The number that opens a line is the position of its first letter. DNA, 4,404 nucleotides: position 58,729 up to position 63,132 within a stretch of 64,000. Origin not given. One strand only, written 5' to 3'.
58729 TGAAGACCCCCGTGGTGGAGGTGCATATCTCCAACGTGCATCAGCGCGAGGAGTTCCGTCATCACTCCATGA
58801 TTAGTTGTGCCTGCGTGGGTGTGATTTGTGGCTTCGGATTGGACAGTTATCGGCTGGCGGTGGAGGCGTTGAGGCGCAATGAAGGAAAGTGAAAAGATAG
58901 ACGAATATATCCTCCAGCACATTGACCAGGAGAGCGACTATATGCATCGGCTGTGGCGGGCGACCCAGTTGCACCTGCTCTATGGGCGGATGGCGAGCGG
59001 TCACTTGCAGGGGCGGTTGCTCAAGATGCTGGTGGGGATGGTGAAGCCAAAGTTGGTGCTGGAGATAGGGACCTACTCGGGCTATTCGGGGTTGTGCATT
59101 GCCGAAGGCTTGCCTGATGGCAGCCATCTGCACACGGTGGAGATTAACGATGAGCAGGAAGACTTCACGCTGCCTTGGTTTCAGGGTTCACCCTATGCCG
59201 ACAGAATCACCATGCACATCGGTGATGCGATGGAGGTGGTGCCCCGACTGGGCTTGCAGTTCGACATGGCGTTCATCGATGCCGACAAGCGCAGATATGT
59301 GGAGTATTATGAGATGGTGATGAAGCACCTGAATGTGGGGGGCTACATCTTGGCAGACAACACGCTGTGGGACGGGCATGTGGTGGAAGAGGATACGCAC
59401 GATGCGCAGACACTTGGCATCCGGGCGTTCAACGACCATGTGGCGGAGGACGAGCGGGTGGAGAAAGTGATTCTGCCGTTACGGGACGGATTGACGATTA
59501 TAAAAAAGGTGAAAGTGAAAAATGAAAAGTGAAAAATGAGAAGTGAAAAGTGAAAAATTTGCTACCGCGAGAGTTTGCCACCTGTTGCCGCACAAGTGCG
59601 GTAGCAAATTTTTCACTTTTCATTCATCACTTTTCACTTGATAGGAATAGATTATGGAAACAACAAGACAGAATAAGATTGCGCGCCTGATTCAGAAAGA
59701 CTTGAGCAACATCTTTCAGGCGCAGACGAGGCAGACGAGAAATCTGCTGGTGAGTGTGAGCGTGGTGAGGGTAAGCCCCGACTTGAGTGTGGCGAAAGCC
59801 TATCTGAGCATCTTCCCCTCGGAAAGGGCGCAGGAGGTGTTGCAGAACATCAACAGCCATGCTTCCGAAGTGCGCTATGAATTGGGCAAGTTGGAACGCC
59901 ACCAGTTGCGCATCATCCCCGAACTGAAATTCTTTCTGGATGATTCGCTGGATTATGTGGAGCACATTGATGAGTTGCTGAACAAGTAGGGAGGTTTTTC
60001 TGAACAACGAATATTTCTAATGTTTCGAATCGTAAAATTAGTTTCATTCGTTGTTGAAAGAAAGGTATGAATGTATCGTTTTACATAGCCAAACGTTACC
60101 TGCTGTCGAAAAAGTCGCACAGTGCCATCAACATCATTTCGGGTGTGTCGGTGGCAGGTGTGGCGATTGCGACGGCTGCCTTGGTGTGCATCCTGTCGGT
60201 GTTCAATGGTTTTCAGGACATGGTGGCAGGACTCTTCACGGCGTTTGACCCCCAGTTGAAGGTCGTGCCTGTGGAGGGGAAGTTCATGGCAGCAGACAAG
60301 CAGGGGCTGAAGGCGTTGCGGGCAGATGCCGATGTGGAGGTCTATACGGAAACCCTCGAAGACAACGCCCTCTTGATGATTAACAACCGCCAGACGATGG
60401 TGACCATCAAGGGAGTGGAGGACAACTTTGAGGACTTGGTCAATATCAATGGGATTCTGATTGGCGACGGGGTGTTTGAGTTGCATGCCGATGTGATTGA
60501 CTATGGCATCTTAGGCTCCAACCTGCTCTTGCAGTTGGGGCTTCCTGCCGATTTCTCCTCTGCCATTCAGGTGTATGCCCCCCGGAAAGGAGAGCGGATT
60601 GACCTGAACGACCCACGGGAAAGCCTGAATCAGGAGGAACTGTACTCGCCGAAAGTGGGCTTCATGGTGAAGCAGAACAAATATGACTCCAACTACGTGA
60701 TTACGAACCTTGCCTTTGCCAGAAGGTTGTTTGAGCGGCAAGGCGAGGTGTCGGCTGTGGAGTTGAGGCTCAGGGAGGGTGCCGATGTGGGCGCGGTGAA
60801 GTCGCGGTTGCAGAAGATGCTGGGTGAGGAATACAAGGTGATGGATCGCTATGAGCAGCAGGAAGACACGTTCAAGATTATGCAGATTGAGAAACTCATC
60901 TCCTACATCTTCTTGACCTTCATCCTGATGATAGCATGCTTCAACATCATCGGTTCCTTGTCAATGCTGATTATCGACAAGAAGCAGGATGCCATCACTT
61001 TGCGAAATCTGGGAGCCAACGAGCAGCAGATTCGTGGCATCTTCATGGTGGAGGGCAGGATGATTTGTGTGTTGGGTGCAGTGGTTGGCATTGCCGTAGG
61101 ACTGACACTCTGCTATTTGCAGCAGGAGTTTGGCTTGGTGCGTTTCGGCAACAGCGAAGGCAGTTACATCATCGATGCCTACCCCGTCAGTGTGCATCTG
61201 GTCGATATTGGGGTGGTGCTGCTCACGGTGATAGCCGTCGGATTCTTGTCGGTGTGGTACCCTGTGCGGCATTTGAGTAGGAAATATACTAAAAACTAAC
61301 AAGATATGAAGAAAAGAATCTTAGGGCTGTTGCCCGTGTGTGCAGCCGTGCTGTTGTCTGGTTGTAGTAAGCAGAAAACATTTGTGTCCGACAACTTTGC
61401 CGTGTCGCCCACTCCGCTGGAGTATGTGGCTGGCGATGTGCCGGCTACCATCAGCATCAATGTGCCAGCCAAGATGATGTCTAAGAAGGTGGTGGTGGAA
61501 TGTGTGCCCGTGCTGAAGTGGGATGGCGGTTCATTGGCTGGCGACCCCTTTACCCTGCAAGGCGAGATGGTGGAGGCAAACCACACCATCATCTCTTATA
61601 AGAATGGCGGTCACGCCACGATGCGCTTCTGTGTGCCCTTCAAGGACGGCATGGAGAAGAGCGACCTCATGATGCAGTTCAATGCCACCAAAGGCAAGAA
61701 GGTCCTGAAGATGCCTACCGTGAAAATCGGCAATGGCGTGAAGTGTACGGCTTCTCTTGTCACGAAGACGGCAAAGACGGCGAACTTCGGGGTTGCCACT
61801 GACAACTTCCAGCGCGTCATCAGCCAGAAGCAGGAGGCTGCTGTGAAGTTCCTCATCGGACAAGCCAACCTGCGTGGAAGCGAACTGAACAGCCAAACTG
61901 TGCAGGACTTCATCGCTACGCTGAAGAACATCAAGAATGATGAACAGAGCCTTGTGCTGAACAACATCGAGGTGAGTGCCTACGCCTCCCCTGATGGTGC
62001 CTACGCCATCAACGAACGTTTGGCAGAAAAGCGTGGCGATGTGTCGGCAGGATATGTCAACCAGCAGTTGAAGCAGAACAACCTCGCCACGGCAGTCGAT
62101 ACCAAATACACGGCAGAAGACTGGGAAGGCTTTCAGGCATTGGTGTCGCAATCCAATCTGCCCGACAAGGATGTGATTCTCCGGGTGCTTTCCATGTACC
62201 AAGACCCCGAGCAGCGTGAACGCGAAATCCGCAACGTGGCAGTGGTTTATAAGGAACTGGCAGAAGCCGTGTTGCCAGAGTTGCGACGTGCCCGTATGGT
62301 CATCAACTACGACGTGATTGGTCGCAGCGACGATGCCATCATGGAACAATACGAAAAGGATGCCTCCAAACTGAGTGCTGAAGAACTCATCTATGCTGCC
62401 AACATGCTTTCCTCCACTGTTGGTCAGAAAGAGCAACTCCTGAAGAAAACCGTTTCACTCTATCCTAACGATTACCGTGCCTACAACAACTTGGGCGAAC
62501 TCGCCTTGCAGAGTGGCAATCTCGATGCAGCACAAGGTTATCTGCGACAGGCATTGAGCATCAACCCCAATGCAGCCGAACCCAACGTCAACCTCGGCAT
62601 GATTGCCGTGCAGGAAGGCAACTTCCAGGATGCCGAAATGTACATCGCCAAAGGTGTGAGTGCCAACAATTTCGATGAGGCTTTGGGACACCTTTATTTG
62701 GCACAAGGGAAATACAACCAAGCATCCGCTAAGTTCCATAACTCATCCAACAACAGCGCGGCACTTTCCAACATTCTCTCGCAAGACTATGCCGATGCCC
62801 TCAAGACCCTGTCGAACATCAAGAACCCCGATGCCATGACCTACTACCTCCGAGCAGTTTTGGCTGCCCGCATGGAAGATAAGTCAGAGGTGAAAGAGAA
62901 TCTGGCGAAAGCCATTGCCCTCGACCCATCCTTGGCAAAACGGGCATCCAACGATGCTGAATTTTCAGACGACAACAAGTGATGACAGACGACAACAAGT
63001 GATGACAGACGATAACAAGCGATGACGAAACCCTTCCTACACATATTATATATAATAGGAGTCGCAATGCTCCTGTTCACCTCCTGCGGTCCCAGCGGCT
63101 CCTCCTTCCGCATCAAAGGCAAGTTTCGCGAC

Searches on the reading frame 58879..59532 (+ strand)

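Call 72: search_protein_families(library=pfam, proteins=[window:58879-59532:+], max_evalue=0.001)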
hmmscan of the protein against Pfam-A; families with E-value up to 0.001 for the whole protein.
window:58879-59532:+ (217 aa): 2 families
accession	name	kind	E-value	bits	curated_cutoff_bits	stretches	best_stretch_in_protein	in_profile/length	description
PF01596.23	Methyltransf_3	-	2e-51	174.7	22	1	17-210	6-203/204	O-methyltransferase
PF13578.12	Methyltransf_24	-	1.6e-14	55.1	26.3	1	61-161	1-104/105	Methyltransferase domain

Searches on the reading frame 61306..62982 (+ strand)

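Call 72: search_protein_families(library=pfam, proteins=[window:61306-62982:+], max_evalue=0.001)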
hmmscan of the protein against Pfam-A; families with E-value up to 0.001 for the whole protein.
window:61306-62982:+ (558 aa): 11 families
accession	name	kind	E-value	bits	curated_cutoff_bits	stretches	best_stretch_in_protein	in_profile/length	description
PF13181.12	TPR_8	-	3.9e-14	52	25.7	1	390-422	1-33/34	Tetratricopeptide repeat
PF07719.23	TPR_2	-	8.3e-13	47.8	27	1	391-422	2-33/34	Tetratricopeptide repeat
PF00515.34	TPR_1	-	1.1e-11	44.5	27.8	1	391-422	2-33/34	Tetratricopeptide repeat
PF14559.12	TPR_19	-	2.2e-09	37.9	25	1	400-458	1-59/68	Tetratricopeptide repeat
PF13431.12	TPR_17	-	3.2e-09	36.8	24.4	1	378-410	1-33/34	Tetratricopeptide repeat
PF13432.12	TPR_16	-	4.9e-09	36.9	32.7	2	396-446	3-53/65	Tetratricopeptide repeat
PF13424.12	TPR_12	-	3e-07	31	30.1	0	391-419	46-74/77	Tetratricopeptide repeat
PF13176.12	TPR_7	-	5.6e-07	29.6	27.9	0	392-421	1-30/36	Tetratricopeptide repeat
PF13428.12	TPR_14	-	2.9e-06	27.8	23.5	0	392-427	3-38/44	Tetratricopeptide repeat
PF13371.12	TPR_9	-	2.5e-05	24.6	35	0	384-424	23-63/73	Tetratricopeptide repeat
PF13414.12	TPR_11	-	0.00053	20.1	26.8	0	402-431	6-35/42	TPR repeat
